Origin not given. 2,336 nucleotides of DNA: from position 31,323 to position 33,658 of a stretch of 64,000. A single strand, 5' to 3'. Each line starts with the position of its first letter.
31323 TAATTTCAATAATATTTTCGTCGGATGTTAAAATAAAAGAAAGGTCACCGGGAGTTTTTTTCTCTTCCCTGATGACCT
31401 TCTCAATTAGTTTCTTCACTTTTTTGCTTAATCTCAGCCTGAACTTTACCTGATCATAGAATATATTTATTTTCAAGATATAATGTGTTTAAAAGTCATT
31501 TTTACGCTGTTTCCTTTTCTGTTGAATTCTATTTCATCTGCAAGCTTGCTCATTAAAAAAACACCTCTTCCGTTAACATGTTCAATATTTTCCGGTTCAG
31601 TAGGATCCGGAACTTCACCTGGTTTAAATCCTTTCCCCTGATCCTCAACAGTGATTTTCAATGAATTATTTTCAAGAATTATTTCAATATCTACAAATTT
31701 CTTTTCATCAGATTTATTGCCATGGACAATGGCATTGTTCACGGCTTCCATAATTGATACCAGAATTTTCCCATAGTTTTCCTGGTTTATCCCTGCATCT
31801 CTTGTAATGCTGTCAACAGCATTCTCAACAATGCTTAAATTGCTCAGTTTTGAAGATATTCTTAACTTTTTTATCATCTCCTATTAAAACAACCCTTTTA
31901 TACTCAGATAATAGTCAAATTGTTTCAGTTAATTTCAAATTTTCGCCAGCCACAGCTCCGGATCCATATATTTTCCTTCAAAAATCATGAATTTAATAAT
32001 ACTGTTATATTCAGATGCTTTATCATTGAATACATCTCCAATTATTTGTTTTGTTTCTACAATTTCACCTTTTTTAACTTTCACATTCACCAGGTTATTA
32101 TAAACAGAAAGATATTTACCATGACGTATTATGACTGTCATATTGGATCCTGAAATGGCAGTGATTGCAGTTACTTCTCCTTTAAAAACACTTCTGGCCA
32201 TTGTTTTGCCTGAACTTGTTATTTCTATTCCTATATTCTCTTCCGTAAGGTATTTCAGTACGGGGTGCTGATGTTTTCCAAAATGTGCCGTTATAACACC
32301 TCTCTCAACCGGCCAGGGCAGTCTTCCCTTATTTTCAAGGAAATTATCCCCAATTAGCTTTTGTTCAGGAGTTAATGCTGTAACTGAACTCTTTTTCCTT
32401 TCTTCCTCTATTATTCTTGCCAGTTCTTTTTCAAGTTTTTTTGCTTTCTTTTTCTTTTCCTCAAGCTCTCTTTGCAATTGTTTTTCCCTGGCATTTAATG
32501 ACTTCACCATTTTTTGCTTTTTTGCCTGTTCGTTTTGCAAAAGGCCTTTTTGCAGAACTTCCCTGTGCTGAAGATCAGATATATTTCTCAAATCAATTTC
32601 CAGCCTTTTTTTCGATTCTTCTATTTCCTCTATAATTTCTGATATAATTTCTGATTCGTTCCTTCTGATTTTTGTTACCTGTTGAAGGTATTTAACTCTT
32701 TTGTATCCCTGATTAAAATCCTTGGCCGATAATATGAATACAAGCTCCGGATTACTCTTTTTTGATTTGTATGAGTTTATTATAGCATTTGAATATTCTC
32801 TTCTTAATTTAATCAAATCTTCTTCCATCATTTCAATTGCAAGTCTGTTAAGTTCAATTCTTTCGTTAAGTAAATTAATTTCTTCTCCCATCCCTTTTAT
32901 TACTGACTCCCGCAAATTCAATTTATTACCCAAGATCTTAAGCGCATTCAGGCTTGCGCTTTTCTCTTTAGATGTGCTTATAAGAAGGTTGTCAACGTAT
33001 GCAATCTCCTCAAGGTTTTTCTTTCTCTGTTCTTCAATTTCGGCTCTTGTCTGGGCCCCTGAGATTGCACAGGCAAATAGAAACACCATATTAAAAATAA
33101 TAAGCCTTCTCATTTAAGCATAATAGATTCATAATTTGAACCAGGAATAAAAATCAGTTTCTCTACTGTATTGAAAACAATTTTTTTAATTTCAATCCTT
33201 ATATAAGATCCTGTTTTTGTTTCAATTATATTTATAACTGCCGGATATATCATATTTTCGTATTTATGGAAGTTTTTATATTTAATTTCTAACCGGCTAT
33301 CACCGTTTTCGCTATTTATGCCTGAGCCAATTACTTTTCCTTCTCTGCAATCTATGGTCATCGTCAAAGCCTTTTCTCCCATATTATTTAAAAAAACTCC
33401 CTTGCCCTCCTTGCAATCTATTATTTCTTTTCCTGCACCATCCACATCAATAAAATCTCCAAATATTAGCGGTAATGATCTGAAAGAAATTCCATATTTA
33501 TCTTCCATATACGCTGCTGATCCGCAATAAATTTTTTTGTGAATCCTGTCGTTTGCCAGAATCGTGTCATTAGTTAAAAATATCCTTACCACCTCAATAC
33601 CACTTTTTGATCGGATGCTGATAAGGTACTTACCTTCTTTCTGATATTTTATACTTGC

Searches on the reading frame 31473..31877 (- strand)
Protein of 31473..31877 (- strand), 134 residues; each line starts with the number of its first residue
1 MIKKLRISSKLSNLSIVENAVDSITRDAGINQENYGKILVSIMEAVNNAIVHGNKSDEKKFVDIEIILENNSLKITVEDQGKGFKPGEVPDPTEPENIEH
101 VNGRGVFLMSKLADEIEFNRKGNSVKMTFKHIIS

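Call 53: search_protein_families(library=pfam, proteins=[window:31473-31877:-], max_evalue=0.001)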
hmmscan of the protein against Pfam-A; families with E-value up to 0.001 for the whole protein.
window:31473-31877:- (134 aa): 2 families
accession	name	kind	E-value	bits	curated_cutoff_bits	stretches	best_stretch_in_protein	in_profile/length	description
PF13581.12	HATPase_c_2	-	1.4e-24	87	27.4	1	8-129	2-127/127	Histidine kinase-like ATPase domain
PF02518.31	HATPase_c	-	4.8e-06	27.4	26.4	1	42-114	10-85/111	Histidine kinase-, DNA gyrase B-, and HSP90-like ATPase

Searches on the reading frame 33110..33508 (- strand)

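Call 53: search_protein_families(library=pfam, proteins=[window:33110-33508:-], max_evalue=0.001)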
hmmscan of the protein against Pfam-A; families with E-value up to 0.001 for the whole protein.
window:33110-33508:- (132 aa): 1 family
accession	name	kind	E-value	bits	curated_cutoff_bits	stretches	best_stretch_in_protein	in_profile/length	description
PF14125.13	DUF4292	-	1.8e-06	28.2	23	1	33-126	111-206/209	Domain of unknown function (DUF4292)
